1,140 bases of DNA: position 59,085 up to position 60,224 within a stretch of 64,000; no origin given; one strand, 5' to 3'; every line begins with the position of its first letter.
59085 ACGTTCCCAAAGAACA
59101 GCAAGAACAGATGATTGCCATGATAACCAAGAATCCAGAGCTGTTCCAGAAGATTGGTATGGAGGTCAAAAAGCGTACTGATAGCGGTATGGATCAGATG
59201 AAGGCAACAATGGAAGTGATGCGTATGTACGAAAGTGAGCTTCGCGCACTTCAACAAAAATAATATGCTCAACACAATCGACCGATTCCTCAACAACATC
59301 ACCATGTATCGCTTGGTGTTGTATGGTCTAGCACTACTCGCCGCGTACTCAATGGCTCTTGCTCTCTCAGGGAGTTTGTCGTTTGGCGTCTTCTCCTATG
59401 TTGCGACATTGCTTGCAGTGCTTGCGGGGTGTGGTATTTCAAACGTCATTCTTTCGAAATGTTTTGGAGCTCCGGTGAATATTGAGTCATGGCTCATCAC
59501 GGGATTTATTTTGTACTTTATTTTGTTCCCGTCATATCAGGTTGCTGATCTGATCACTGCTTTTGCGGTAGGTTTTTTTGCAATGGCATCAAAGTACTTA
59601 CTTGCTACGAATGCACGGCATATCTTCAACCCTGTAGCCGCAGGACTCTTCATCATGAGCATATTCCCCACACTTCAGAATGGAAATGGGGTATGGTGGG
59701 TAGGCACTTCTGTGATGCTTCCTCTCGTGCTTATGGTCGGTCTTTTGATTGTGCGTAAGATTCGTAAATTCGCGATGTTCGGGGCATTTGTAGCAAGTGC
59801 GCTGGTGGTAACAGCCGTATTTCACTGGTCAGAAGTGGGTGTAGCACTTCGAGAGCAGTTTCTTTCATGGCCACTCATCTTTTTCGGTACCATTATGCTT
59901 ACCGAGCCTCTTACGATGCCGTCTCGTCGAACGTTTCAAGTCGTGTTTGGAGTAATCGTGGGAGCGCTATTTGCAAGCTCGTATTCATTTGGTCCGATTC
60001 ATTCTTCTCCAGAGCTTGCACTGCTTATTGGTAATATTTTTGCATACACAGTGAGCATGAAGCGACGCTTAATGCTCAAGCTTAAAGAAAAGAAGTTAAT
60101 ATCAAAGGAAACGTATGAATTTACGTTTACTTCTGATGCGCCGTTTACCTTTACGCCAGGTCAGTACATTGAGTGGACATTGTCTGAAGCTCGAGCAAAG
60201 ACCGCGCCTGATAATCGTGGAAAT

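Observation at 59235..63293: Membrane flavinylation module with an NqrB/RnfD-like and FNR fusion, ApbE, an FMN-binding protein and a quinone DHODH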

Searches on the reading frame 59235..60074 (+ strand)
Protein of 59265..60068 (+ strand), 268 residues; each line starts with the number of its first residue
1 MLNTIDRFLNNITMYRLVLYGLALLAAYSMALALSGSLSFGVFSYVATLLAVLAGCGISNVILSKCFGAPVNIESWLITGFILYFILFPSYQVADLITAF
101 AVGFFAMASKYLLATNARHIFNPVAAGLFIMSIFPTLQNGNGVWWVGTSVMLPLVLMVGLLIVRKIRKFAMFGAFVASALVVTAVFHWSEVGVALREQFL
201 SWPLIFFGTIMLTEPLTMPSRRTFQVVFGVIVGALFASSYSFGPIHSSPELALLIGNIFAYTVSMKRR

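Call 16: search_solved_structures(query=A2, max_evalue=10, show_alignments=4)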
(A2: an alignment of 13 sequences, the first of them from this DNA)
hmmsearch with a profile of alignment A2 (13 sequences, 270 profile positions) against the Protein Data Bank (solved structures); distinct sequences matched with E-value up to 10: 1.
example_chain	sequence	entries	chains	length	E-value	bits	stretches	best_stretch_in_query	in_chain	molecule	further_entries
8ahx_D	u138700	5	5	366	2.9e-05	26.9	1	153-257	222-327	Ion-translocating oxidoreductase complex subunit D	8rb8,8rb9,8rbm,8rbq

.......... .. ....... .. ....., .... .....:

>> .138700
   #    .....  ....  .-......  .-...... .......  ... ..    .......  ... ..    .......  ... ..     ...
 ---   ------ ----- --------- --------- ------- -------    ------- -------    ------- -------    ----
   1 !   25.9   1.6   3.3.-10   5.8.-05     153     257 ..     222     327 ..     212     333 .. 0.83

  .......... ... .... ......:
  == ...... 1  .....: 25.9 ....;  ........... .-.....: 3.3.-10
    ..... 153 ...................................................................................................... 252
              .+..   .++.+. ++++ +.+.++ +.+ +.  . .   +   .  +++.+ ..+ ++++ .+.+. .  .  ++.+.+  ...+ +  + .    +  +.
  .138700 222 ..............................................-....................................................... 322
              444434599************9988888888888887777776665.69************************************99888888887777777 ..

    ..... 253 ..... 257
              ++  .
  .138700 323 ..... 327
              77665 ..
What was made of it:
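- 59265..60755 (+): Fusion gene, 496 aa from ATG 59265 (the mechanical ORF starts at GTG 59235, 506 aa). Residue numbers count from 59235. The NqrB/RnfD-like membrane domain is about residues 11-275 (59265-60059). The FNR-type FAD/NAD(P)H domain is about residues 279-506 (60069-60752). RnfD profile hit (call 16).
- Checked: A family profile hits RnfD chain 8ahx_D at E=2.9e-5 (call 16).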

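Call 53: predict_structure(alignment_id=A4)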
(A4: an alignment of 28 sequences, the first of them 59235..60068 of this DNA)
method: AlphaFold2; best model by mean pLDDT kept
length: 278 residues; sequences in the alignment: 28
mean_pLDDT: 89.8   pTM: 0.87
mean pLDDT of the five models: 89.8, 88.0, 87.5, 87.2, 86.9
residues with pLDDT >= 90: 191; 70-90: 70; 50-70: 16; < 50: 1
segments of 3 or more residues with pLDDT < 50: none
pLDDT, mean of each block of 10 residues (from residue 1): 60 92 95 98 97 98 98 96 95 95 95 95 82 89 75 86 94 93 95 95 88 82 81 94 93 85 91 74
secondary structure, 60 per line:
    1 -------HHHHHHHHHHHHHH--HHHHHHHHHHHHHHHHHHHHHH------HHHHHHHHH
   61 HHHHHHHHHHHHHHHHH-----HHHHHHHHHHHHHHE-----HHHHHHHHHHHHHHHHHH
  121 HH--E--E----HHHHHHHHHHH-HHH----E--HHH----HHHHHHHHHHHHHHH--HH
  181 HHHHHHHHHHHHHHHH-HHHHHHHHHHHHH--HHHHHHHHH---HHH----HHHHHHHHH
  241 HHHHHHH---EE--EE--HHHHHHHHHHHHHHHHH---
elements in order: H8-21 H24-45 H52-77 H83-96 H103-122 H133-143 H162-176 H179-196 H198-210 H213-221 H232-247 H259-275
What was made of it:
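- A cytoplasmic ApbE could in principle reach this motif, which lies next to the positively charged, probably cytoplasm-facing stretch SRR at residues 230-232 (inference from call 53).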

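Call 55: fold_search(model_id=the predicted structure, library=pdb)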
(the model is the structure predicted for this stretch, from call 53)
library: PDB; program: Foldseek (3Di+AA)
matches with E <= 10: 197; with E <= 0.001: 15
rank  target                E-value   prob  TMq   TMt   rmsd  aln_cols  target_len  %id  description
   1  8rbq_D                2.1e-06  1.00  0.70  0.64   5.2       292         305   20  Cryo-EM structure of the NADH:ferredoxin oxidoreductase RNF from Azotobacter vinelandii, dithionite reduced (released 2024-06-26)
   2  9eri_D                4.8e-06  1.00  0.68  0.61   4.8       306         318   14  Cryo-EM structure of sodium pumping Rnf complex from Acetobacterium woodii bound to NADH (released 2025-03-05)
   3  8ahx_D                9.2e-06  1.00  0.71  0.58   5.0       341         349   16  Cryo-EM structure of the nitrogen-fixation associated NADH:ferredoxin oxidoreductase RNF from Azotobacter vinelandii (released 2023-11-01)
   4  9uuu_B                1.3e-05  1.00  0.61  0.46   6.6       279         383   15  Cryo-EM structure of Na+-translocating NADH-ubiquinone oxidoreductase from Vibrio cholerae reduced by NADH (released 2025-06-25)
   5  7xk3_B                1.6e-05  1.00  0.61  0.45   5.7       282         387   16  Cryo-EM structure of Na+-pumping NADH-ubiquinone oxidoreductase from Vibrio cholerae, state 1 (released 2022-07-20)
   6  7xk6_B                2.1e-05  1.00  0.61  0.43   5.5       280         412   16  Cryo-EM structure of Na+-pumping NADH-ubiquinone oxidoreductase from Vibrio cholerae, with aurachin D-42 (released 2022-07-20)
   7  9lrr_B                2.4e-05  1.00  0.57  0.40   6.7       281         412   14  Cryo-EM structure of Na+-translocating NADH-ubiquinone oxidoreductase NqrB-G141A mutant from Vibrio cholerae with boun (released 2025-04-23)
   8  8ad0_B                5.3e-05  1.00  0.60  0.45   6.4       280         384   15  X-ray structure of Na+-NQR from Vibrio cholerae in different conformation at 3.1 A (released 2023-07-12)
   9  9ud3_B                8.3e-05  1.00  0.60  0.44   5.1       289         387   16  Cryo-EM structure of Na+-translocating NADH-ubiquinone oxidoreductase NqrB-T236Y mutant from Vibrio cholerae (released 2025-06-25)
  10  8evu_B                1.1e-04  1.00  0.59  0.41   6.5       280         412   16  Cryo EM structure of Vibrio cholerae NQR (released 2022-11-16)
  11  8a1x_B                1.2e-04  1.00  0.65  0.47   4.6       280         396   15  Sodium pumping NADH-quinone oxidoreductase with inhibitor DQA (released 2023-06-14)
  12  8acw_B                1.6e-04  1.00  0.60  0.46   9.3       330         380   15  X-ray structure of Na+-NQR from Vibrio cholerae at 3.4 A resolution (released 2023-07-12)
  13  8a1v_B                2.1e-04  1.00  0.57  0.42   6.7       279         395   16  Sodium pumping NADH-quinone oxidoreductase with substrate Q2 (released 2023-06-14)
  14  7zc6_D                4.2e-04  1.00  0.68  0.63   4.5       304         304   16  Na+ - translocating ferredoxin: NAD+ reductase (Rnf) of C. tetanomorphum (released 2022-09-28)
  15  8a1t_B                4.4e-04  1.00  0.57  0.42   6.7       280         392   16  Sodium pumping NADH-quinone oxidoreductase (released 2023-06-14)
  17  7kyp_D                8.2e-01  0.14  0.20  0.20  20.4       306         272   10  PsaBC from Streptococcus pneumoniae in complex with Fab (released 2021-08-25)
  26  7kyp_H                1.3e+00  0.08  0.18  0.19  21.5       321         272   11  PsaBC from Streptococcus pneumoniae in complex with Fab (released 2021-08-25)
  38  7lci_R                2.5e+00  0.05  0.18  0.14  21.6       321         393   14  PF 06882961 bound to the glucagon-like peptide-1 receptor (GLP-1R):Gs complex (released 2021-01-20)
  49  7vv0_R                3.1e+00  0.03  0.14  0.15  20.6       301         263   12  Cryo-EM structure of pseudoallergen receptor MRGPRX2 complex with PAMP-12, local (released 2021-12-01)
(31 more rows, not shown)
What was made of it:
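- Closest known: Na+-NQR. Same: The membrane domain has the NqrB/RnfD fold (call 55).
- Checked: An AF2 model of residues 1-278 (pLDDT 89.8, call 53) has RnfD/NqrB chains as its top 15 Foldseek PDB hits, with TM 0.57-0.71; the next hit is at E=0.33 (call 55).
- RnfD/NqrB fold: calls 16, 53, 55. The full NqrB/RnfD transmembrane core is retained, with TM-scores up to 0.71 (call 55).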

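Call 59: search_protein_representatives(protein=window:59265-60068:+)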
Query: 268 residues. Proteins with E-value up to 0.001 (for the whole library): 1230; up to 1e-10: 693; up to 1e-30: 307. The best 150 are listed.
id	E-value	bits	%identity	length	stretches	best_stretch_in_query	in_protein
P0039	5.4e-66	239.2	48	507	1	2-267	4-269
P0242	2.7e-60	220.5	47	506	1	4-268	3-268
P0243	3.2e-60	220.2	45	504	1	4-267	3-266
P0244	4.3e-58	213.3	45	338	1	2-267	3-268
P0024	7.3e-58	212.5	46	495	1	2-267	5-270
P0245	2.5e-57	210.7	44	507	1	2-267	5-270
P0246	3.3e-57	210.4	44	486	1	1-268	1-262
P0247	3.7e-57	210.2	45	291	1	2-268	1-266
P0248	8.5e-57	209.0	44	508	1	4-268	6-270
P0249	3.2e-56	207.1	45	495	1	2-263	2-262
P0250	4.0e-56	206.8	43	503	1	3-268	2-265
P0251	1.0e-55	205.5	45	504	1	3-268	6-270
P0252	1.9e-55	204.6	45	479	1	4-267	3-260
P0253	2.0e-55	204.5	46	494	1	1-267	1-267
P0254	2.5e-55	204.2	42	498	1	2-268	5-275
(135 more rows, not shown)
